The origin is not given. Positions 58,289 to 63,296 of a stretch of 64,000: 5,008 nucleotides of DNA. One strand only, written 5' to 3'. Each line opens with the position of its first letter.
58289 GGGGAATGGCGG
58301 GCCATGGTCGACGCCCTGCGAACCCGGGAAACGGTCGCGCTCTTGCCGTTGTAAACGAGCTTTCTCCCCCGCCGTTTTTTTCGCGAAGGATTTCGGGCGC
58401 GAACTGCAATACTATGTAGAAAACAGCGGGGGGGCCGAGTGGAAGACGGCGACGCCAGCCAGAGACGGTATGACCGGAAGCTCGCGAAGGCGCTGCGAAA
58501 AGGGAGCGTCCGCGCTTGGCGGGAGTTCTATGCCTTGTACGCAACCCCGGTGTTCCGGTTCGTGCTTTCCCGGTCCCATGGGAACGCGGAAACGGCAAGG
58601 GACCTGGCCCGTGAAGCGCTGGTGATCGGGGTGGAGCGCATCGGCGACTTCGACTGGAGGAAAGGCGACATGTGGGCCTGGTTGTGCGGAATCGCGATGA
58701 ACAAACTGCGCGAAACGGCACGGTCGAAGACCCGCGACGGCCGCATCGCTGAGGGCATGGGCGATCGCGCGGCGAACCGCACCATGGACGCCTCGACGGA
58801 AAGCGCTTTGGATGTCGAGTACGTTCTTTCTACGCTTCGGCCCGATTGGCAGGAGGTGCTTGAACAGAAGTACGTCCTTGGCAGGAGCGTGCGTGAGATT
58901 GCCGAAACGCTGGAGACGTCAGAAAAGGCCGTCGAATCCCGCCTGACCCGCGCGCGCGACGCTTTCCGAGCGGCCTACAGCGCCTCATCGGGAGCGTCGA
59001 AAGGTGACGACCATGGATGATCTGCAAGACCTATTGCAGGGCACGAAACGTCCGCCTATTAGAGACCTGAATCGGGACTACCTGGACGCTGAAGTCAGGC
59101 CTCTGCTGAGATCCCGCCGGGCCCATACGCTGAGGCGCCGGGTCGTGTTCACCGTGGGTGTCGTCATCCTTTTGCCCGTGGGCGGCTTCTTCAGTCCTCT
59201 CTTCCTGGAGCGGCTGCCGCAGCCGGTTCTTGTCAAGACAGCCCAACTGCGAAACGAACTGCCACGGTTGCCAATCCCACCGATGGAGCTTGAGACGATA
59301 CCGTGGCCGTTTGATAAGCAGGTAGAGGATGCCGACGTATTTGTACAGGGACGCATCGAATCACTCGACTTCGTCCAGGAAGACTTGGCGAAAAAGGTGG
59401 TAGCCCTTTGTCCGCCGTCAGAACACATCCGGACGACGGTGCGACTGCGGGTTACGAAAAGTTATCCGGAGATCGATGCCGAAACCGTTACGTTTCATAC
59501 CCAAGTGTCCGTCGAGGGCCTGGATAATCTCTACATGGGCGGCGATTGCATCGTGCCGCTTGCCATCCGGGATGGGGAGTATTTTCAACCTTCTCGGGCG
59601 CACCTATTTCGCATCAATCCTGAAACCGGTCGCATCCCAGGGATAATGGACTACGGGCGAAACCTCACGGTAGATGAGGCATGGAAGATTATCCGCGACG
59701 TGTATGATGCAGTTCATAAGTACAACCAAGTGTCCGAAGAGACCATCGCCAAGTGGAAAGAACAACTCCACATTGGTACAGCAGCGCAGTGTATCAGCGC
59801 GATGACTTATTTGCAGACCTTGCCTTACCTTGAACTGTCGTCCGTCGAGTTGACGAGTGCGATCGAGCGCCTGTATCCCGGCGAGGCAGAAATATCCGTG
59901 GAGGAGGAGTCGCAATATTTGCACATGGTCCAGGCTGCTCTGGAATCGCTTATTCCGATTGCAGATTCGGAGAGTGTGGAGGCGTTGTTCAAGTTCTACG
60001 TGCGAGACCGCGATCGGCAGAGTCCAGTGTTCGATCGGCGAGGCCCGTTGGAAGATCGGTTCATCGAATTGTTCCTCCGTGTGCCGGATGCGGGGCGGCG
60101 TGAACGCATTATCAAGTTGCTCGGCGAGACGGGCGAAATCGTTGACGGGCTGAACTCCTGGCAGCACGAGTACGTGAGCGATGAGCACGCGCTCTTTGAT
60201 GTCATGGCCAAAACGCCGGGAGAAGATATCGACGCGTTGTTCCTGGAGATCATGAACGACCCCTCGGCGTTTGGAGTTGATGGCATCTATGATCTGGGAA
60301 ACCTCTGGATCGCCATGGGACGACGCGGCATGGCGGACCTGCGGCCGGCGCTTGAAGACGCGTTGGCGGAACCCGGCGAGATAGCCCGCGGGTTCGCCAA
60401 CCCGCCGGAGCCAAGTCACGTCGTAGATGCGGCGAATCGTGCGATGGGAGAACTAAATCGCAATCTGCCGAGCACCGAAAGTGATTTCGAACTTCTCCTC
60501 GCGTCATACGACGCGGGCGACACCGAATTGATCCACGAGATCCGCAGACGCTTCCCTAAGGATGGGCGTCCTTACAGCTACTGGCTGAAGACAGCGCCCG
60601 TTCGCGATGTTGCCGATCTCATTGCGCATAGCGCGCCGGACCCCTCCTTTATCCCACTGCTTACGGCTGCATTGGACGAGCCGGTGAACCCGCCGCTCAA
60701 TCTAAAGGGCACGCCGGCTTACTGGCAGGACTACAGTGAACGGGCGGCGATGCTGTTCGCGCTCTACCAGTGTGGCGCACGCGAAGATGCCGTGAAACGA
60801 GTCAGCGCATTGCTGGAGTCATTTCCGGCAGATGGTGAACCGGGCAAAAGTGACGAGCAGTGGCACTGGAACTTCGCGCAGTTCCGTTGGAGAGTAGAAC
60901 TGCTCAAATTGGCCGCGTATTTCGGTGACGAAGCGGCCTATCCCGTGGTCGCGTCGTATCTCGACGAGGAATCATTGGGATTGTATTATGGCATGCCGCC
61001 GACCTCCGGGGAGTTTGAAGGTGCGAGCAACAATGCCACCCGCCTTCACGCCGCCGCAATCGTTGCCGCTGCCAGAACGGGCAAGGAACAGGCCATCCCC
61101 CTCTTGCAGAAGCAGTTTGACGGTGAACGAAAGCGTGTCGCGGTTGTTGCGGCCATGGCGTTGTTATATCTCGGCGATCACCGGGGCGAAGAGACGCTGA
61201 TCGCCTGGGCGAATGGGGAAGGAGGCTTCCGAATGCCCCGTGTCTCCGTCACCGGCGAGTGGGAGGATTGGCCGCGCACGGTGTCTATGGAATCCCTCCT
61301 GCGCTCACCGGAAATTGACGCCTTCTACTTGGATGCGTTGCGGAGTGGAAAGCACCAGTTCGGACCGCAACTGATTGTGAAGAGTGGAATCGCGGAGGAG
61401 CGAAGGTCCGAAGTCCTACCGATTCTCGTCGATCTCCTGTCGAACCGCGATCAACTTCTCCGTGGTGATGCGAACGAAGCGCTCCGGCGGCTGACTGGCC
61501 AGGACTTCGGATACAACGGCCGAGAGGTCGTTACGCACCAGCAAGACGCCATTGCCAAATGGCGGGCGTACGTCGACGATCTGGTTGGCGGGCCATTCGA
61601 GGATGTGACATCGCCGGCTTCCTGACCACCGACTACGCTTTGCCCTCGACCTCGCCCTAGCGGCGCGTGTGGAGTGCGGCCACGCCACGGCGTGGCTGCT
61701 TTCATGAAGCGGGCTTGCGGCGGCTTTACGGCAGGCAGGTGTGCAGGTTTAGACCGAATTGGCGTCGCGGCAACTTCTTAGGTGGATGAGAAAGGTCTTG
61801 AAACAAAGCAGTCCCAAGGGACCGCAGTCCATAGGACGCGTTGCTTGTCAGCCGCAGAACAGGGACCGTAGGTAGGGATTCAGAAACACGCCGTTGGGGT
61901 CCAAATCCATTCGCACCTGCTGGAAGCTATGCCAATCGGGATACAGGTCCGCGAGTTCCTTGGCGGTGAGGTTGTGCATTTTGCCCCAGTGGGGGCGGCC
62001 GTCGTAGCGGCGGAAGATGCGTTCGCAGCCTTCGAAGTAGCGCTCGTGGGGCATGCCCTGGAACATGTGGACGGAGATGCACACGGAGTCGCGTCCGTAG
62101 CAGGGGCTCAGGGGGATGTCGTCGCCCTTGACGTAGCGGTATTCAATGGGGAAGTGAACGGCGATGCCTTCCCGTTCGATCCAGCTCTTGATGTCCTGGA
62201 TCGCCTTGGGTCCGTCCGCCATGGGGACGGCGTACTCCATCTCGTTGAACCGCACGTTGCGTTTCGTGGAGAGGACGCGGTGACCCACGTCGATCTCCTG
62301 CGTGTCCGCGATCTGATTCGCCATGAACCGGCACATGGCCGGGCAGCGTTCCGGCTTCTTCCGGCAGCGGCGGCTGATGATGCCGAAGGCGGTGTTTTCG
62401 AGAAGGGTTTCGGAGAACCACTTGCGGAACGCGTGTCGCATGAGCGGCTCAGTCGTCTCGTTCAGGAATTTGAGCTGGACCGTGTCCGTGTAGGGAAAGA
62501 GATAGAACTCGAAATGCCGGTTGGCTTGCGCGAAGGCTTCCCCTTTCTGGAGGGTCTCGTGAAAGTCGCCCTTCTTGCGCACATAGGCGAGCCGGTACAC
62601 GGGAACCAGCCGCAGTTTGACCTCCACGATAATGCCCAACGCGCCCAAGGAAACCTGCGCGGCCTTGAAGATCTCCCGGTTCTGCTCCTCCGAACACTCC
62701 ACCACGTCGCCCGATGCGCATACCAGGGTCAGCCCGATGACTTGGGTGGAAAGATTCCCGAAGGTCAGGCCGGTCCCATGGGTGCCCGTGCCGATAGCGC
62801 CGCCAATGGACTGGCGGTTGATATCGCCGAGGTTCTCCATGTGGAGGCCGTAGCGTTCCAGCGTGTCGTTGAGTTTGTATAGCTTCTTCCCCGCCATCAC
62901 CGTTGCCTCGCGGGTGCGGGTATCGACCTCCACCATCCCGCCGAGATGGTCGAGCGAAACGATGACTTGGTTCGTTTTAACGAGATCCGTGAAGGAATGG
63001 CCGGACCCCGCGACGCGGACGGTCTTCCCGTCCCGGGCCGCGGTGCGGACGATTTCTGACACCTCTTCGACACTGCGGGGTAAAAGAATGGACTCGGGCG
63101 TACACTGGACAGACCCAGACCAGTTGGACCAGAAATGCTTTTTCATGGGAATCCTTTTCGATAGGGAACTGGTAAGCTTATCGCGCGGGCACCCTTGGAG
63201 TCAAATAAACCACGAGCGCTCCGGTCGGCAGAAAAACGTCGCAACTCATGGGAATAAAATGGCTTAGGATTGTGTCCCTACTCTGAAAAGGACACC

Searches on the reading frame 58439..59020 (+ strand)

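Call 75: search_protein_families(library=pfam, proteins=[window:58439-59020:+], max_evalue=0.001)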
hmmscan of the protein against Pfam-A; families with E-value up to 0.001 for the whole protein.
window:58439-59020:+ (193 aa): 5 families
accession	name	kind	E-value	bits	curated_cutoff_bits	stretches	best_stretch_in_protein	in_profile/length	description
PF08281.18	Sigma70_r4_2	-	2e-11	43.8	25.7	1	126-174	4-52/54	Sigma-70, region 4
PF07638.17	Sigma70_ECF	-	5.3e-08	33.4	21.1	1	48-179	44-182/185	ECF sigma factor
PF04542.20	Sigma70_r2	-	1e-06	28.9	24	1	31-99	2-70/71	Sigma-70 region 2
PF04545.22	Sigma70_r4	-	3.1e-05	23.8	24.1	1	129-177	1-49/50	Sigma-70, region 4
PF06530.18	Phage_antitermQ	-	0.00014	22.2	26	1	130-176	60-106/118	Phage antitermination protein Q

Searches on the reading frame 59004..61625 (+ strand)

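Call 75: search_protein_families(library=pfam, proteins=[window:59004-61625:+], max_evalue=0.001)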
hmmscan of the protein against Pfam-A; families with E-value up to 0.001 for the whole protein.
window:59004-61625:+ (873 aa): 1 family
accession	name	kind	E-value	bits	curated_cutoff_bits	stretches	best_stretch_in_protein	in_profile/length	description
PF13646.12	HEAT_2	-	0.00044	20.9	27.7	0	681-720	47-87/88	HEAT repeats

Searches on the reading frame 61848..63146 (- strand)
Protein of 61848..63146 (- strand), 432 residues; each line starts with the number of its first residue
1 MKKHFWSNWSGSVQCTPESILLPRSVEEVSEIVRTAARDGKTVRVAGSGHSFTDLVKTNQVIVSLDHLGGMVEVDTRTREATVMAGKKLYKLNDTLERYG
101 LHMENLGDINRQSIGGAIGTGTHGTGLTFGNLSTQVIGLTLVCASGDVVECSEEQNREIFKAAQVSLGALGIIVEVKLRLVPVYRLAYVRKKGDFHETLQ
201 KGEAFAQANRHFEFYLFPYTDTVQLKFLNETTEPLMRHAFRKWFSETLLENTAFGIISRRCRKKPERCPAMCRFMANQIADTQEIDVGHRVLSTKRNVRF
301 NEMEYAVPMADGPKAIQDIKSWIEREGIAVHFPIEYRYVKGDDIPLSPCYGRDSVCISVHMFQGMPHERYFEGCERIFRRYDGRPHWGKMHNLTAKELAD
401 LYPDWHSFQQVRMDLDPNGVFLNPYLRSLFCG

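Call 75: search_protein_families(library=pfam, proteins=[window:61848-63146:-], max_evalue=0.001)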
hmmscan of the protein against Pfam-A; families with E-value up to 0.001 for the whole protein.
window:61848-63146:- (432 aa): 2 families
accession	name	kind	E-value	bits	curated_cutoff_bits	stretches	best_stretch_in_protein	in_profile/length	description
PF04030.19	ALO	-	9.6e-77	258.6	23.1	1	176-428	1-257/258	D-arabinono-1,4-lactone oxidase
PF01565.28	FAD_binding_4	-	7.1e-29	100.7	26.4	1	17-152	1-139/139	FAD binding domain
